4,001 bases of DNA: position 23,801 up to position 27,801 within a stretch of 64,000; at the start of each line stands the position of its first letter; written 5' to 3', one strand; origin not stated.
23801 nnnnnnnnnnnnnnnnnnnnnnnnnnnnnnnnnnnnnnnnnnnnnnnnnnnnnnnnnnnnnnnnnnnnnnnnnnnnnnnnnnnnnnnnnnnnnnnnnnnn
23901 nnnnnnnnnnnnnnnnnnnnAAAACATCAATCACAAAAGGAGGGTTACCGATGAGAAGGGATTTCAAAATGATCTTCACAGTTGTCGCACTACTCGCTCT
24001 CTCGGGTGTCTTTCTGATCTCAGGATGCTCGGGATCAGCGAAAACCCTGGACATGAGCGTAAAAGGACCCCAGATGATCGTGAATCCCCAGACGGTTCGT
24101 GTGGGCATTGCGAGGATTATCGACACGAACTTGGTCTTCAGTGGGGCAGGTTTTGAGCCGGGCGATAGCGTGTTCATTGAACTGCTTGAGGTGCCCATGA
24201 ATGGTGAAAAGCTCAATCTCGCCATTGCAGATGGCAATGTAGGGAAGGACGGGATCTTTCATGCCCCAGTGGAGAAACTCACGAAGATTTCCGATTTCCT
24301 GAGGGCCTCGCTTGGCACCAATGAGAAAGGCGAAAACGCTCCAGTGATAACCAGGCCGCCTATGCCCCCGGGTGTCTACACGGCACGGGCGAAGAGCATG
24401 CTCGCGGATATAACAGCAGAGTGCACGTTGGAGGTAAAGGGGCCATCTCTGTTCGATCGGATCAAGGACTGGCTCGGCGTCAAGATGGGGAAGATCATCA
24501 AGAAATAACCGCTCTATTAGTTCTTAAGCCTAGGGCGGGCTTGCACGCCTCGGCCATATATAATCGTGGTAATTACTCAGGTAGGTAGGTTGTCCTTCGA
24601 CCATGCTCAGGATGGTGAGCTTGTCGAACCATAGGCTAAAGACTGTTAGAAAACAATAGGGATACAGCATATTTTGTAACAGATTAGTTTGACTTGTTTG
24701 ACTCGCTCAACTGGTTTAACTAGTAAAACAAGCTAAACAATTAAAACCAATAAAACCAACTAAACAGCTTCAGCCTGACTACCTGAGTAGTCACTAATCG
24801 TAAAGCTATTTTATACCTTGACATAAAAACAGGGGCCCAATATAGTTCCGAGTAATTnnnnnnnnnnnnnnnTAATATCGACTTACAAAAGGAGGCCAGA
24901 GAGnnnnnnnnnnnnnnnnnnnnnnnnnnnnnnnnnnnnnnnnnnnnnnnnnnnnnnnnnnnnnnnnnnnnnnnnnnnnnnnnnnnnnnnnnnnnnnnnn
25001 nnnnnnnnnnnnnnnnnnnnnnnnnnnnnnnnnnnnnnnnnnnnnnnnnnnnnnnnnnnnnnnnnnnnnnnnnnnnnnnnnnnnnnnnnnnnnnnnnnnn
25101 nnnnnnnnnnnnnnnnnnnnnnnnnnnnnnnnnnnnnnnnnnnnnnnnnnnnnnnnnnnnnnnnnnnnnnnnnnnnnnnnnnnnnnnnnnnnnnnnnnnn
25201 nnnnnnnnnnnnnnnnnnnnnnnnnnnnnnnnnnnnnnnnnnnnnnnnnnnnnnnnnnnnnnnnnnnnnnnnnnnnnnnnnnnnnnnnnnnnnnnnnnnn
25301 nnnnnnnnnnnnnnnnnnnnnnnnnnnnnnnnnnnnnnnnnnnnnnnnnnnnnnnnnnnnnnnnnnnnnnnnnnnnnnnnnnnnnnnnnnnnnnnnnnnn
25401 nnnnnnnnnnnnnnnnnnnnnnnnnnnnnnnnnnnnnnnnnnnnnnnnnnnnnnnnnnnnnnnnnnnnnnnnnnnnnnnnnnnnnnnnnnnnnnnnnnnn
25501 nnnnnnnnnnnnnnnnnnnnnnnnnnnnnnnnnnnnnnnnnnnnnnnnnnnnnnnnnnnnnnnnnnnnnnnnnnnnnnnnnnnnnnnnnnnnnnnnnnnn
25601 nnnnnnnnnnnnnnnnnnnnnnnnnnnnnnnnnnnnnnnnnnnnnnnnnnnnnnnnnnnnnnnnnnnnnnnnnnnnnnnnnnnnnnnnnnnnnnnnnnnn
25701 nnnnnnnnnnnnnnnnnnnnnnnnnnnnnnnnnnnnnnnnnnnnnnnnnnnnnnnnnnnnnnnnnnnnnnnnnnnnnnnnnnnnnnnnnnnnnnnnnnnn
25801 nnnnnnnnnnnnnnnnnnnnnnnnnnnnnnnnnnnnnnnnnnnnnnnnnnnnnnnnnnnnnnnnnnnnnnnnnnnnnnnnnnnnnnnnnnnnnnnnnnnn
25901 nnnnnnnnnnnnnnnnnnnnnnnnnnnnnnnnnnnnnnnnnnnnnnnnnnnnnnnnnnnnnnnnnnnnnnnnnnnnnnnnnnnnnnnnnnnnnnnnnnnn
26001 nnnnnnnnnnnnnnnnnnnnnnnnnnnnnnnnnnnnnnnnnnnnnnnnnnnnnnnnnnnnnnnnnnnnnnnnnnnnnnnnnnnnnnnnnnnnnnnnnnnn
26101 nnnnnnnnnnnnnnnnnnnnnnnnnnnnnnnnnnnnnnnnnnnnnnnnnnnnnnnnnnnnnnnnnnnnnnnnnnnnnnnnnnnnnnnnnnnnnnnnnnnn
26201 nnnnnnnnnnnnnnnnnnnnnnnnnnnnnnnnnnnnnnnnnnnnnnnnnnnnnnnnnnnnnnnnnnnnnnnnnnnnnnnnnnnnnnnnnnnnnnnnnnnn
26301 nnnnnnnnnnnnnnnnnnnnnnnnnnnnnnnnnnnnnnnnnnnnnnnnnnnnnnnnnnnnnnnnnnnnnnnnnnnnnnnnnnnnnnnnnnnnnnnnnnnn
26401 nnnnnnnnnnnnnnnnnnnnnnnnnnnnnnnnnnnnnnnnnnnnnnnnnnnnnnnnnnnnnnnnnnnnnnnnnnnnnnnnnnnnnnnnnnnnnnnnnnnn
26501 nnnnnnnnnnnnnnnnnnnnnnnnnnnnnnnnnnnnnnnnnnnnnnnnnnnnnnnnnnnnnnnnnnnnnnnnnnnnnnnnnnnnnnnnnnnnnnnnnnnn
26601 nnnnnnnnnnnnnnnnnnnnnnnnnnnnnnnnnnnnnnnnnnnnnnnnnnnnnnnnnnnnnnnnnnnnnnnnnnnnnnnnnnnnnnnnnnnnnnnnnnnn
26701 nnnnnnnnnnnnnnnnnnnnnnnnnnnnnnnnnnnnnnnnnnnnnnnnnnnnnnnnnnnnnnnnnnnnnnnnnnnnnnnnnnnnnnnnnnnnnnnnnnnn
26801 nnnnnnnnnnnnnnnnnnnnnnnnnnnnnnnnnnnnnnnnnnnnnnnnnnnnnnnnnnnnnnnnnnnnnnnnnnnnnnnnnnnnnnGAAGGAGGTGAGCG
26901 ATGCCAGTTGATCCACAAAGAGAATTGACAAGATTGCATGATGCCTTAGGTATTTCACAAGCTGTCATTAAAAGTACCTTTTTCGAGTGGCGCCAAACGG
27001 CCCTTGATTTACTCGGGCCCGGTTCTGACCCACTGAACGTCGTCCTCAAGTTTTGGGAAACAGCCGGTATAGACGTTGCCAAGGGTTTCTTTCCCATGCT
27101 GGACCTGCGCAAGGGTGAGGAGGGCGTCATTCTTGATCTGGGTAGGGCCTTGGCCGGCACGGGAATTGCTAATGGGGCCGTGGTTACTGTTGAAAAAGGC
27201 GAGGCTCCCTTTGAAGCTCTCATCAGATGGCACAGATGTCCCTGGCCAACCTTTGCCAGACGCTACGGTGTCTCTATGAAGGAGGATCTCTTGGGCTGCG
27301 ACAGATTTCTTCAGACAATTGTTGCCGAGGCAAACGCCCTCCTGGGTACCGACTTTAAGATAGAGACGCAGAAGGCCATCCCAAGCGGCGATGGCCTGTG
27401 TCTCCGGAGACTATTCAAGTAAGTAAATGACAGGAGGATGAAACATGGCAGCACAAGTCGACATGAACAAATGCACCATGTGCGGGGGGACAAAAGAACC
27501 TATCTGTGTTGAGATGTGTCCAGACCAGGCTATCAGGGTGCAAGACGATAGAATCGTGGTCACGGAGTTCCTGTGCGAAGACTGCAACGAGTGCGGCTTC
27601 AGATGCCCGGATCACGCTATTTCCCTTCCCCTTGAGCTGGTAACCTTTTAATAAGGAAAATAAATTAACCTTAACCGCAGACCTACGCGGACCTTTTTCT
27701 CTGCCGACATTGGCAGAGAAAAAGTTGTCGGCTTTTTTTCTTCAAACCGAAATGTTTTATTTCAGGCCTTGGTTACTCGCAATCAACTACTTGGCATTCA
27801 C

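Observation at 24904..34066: OYE-type CoA-ester reductase facing a soluble Hdr/Nfn-like flavoprotein module that lacks any HdrB/CCG or membrane subunit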

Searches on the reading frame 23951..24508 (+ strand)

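Call 4: search_protein_families(library=pfam, proteins=[window:23951-24508:+])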
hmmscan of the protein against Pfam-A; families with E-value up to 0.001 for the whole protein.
window:23951-24508:+ (185 aa): 0 families

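Call 42: search_protein_families(library=ncbifam, proteins=[window:23951-24508:+], max_evalue=0.01)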
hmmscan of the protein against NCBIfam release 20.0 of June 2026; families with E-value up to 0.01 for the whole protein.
window:23951-24508:+ (185 aa): 0 families

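Call 43: search_protein_families(library=pfam, proteins=[window:23951-24508:+], max_evalue=10)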
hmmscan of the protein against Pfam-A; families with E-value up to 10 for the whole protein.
window:23951-24508:+ (185 aa): 1 family
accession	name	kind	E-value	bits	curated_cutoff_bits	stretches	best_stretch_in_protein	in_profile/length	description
PF11131.13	PhrC_PhrF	-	0.092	12.8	25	1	13-38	8-33/38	Rap-phr extracellular signalling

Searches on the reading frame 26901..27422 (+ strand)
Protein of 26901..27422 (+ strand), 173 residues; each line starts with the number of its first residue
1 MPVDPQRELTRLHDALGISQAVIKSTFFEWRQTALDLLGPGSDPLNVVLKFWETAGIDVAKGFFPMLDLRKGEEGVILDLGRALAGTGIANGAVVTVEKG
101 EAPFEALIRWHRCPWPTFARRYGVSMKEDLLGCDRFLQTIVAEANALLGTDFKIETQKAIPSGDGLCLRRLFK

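Call 4: search_protein_families(library=pfam, proteins=[window:26901-27422:+])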
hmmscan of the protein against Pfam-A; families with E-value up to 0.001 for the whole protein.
window:26901-27422:+ (173 aa): 0 families

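Call 42: search_protein_families(library=ncbifam, proteins=[window:26901-27422:+], max_evalue=0.01)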
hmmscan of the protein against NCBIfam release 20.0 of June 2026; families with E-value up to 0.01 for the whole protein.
window:26901-27422:+ (173 aa): 0 families

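Call 43: search_protein_families(library=pfam, proteins=[window:26901-27422:+], max_evalue=10)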
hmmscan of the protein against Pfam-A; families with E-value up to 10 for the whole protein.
window:26901-27422:+ (173 aa): 2 families
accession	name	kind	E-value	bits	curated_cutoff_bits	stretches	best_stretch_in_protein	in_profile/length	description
PF14196.11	ATC_hydrolase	-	0.037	15.3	28.1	1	97-168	78-142/145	L-2-amino-thiazoline-4-carboxylic acid hydrolase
PF04023.20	FeoA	-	0.15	12.6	23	1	66-105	3-48/74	FeoA domain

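Call 44: find_homologous_proteins(query=window:26901-27422:+, max_evalue=0.001)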
Query window:26901-27422:+ (173 aa): 50 proteins with E <= 0.001 among 216 candidates.
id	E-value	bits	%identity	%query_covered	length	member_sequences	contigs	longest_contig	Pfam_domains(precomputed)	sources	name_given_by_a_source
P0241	3.4e-109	380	98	100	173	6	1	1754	-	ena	-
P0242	1.1e-95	336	84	100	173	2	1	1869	-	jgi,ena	-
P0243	4.0e-95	335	84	100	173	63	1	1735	-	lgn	-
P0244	2.1e-94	332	84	100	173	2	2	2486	-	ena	-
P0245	1.8e-76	274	69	100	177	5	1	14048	-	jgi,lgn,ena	-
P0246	8.9e-76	272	68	100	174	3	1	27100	PF14196.12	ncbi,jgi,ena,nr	ncbi:MAG: hypothetical protein OEZ00_05730 [Dehalococcoidia bacterium]|nr:hypothetical protein [Deha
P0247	2.3e-75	270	68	100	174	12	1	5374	-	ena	-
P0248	4.6e-74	266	66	100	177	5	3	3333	-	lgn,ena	-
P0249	1.2e-73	265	66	100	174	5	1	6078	-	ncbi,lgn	-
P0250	4.2e-73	263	66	100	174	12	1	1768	-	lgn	-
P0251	3.8e-71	256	65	100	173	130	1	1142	-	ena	-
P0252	2.1e-70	254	64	100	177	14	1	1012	-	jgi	jgi:hypothetical protein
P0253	3.2e-70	253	63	100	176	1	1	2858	-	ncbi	-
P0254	1.9e-68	248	63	100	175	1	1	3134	PF14196.12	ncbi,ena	-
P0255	5.1e-68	246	63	100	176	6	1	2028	-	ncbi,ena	-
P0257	3.0e-59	218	55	100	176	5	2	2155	PF14196.12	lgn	-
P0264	6.8e-55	204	52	100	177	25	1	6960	PF14196.12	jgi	jgi:hypothetical protein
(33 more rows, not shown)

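Call 58: predict_structure(alignment_id=A2)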
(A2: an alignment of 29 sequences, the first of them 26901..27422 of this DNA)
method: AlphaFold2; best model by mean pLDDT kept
length: 173 residues; sequences in the alignment: 29
mean_pLDDT: 87.6   pTM: 0.83
mean pLDDT of the five models: 87.6, 87.1, 85.5, 85.1, 84.6
residues with pLDDT >= 90: 86; 70-90: 77; 50-70: 10; < 50: 0
segments of 3 or more residues with pLDDT < 50: none
pLDDT, mean of each block of 10 residues (from residue 1): 86 84 79 87 87 92 92 94 92 90 94 74 82 94 96 90 75 97
secondary structure, 60 per line:
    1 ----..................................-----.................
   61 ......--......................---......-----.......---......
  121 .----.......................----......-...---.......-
elements in order: H5-38 H44-66 H69-90 E94-99 E105-111 H115-121 H126-148 E153-158 E166-172

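Call 62: fold_search(model_id=the predicted structure, library=pdb)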
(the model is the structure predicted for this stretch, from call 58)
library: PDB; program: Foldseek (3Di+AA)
matches with E <= 10: 509; with E <= 0.001: 10
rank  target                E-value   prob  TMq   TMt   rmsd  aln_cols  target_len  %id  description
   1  6aq3_E                2.7e-04  1.00  0.56  0.57   4.9       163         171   14  Crystal structure of a trafficking protein particle complex subunit 3 from Naegleria fowleri covalently bound to palmi (released 2017-08-30)
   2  9dd4_A                4.3e-04  1.00  0.32  0.41   8.6       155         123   13  Crystal Structure of Designed facilitated dissociation target LHD101An1: LHD101A with an N-terminal extension (released 2025-08-20)
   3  5fru_A                4.6e-04  1.00  0.54  0.49   4.6       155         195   14  crystal structure of the phenol-responsive sensory domain of the transcription activator PoxR (released 2016-03-30)
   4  5frw_A                5.4e-04  1.00  0.54  0.48   4.6       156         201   15  crystal structure of the phenol-responsive sensory domain of the transcription activator PoxR with Phenol (released 2016-04-06)
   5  6aq3_C                7.2e-04  1.00  0.53  0.54   5.9       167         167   15  Crystal structure of a trafficking protein particle complex subunit 3 from Naegleria fowleri covalently bound to palmi (released 2017-08-30)
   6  6aq3_F                7.7e-04  1.00  0.55  0.56   5.3       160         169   14  Crystal structure of a trafficking protein particle complex subunit 3 from Naegleria fowleri covalently bound to palmi (released 2017-08-30)
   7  9dd0_D                7.7e-04  1.00  0.31  0.39   7.7       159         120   11  Designed allosteric facilitated dissociation switch AS1 in complex state TH with methylated lysines, crystal #2 (released 2025-08-20)
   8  9dd0_B                8.1e-04  1.00  0.30  0.39   8.4       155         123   12  Designed allosteric facilitated dissociation switch AS1 in complex state TH with methylated lysines, crystal #2 (released 2025-08-20)
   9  6aq3_B                8.6e-04  1.00  0.48  0.48   6.2       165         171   13  Crystal structure of a trafficking protein particle complex subunit 3 from Naegleria fowleri covalently bound to palmi (released 2017-08-30)
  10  2j3w_E                9.1e-04  1.00  0.53  0.56   5.3       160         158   12  The crystal structure of the bet3-trs31-sedlin complex. (released 2006-11-27)
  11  6aq3_A                1.3e-03  1.00  0.44  0.45   6.9       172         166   12  Crystal structure of a trafficking protein particle complex subunit 3 from Naegleria fowleri covalently bound to palmi (released 2017-08-30)
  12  7yh3_B                1.5e-03  1.00  0.48  0.52   5.8       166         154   11  TRAPPC3 from Thorarchaeota SMTZ1-45 (released 2023-07-19)
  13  7b6d_A                1.7e-03  1.00  0.45  0.47   6.1       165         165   12  Drosophila melanogaster TRAPPCore (C1, C2, C2L, C3a/b, C4, C5, C6 subunits) (released 2021-06-09)
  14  9olq_N                1.7e-03  1.00  0.32  0.41   8.7       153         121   13  Designed allosteric facilitated dissociation switch AS1_K46L_E50W_K172W_E173Y in complex state THE (released 2025-08-20)
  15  5kbh_A                1.8e-03  1.00  0.52  0.46   4.6       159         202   14  CRYSTAL STRUCTURE OF THE AROMATIC SENSOR DOMAIN OF MOPR IN COMPLEX WITH 3-CHLORO-PHENOL (released 2016-07-13)
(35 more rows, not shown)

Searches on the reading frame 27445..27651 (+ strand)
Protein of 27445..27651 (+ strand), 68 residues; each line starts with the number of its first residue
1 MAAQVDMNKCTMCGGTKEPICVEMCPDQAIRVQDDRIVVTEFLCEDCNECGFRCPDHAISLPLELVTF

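Call 4: search_protein_families(library=pfam, proteins=[window:27445-27651:+])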
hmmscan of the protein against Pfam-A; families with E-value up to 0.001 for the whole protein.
window:27445-27651:+ (68 aa): 7 families
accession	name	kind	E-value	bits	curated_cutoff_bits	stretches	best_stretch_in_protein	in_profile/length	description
PF00037.32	Fer4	-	3e-07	30.4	21.1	0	38-60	2-24/24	4Fe-4S binding domain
PF12838.12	Fer4_7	-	9.3e-05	23.3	27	1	9-56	1-50/52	4Fe-4S dicluster domain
PF13484.11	Fer4_16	-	0.0001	23.4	30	0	44-62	2-20/66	4Fe-4S double cluster binding domain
PF13187.11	Fer4_9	-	0.00012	22.5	27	1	9-59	1-52/52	4Fe-4S dicluster domain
PF14697.11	Fer4_21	-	0.00025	21.5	35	1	3-60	1-58/59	4Fe-4S dicluster domain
PF12837.12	Fer4_6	-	0.00046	20.4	25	0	3-30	2-24/24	4Fe-4S binding domain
PF13237.11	Fer4_10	-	0.00049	20.4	25.5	1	5-55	4-53/53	4Fe-4S dicluster domain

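Call 42: search_protein_families(library=ncbifam, proteins=[window:27445-27651:+], max_evalue=0.01)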
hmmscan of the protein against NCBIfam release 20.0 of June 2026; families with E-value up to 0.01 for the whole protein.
window:27445-27651:+ (68 aa): 48 families (the best 25 are shown)
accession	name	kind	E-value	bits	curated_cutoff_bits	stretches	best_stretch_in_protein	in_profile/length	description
NF038196.1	ferrodoxin_EFR1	subfamily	3.7e-08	33.7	75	1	5-61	182-231/242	EFR1 family ferrodoxin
NF040770.1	hetero_SS_HdrA2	exception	7.4e-08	31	1100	1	1-61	570-625/777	CoB-CoM heterodisulfide reductase HdrA2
TIGR04041.1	activase_YjjW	hypoth_equivalog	1.2e-06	28.2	250.2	1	7-58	40-86/276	YjjW family glycine radical enzyme activase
TIGR02700.1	flavo_MJ0208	hypoth_equivalog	1.5e-06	27.7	251.35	1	4-61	144-196/234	dihydromethanopterin reductase (acceptor)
NF007202.0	PRK09623.1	equivalog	3.9e-06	27.1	166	1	5-61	48-100/105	3-methyl-2-oxobutanoate dehydrogenase subunit delta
NF043069.1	T4HPD_activ_SAM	equivalog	5.6e-06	25.9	425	1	5-59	48-97/299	trans-4-hydroxy-L-proline dehydratase activase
NF041891.1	hdrA_Methbact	equivalog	6.5e-06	24.6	1300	1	3-61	567-620/762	ferredoxin:CoB-CoM heterodisulfide reductase subunit HdrA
NF048010.1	SfplDhtActHpsHDes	equivalog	8.5e-06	24.8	430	1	7-60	52-106/298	(2S)-3-sulfopropanediol dehydratase activating enzyme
TIGR04105.1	FeFe_hydrog_B1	subfamily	9.7e-06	24.5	450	1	11-60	111-160/462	monomeric [FeFe] hydrogenase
NF058577.1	FdxA_fam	equivalog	1.7e-05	24.9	65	1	7-58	6-52/52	4Fe-4S ferredoxin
NF033683.1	di_4Fe-4S_YfhL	equivalog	2.1e-05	24.8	86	1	4-39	32-69/80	YfhL family 4Fe-4S dicluster ferredoxin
NF040864.1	HgcB_ferredoxin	equivalog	3.6e-05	23.5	99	1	4-61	10-63/93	mercury methylation ferredoxin HgcB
NF045874.1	Vhu_polyferre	exception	3.7e-05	22.6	600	1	4-64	192-248/381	F420-non-reducing hydrogenase associated-polyferredoxin VhuB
TIGR02179.1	PorD_KorD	subfamily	6.2e-05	23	60.05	1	5-61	22-74/78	2-oxoacid:acceptor oxidoreductase, delta subunit, pyruvate/2-ketoisovalerate family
TIGR02060.1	aprB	equivalog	7.3e-05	22.6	135.65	1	1-60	1-63/132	adenylyl-sulfate reductase subunit beta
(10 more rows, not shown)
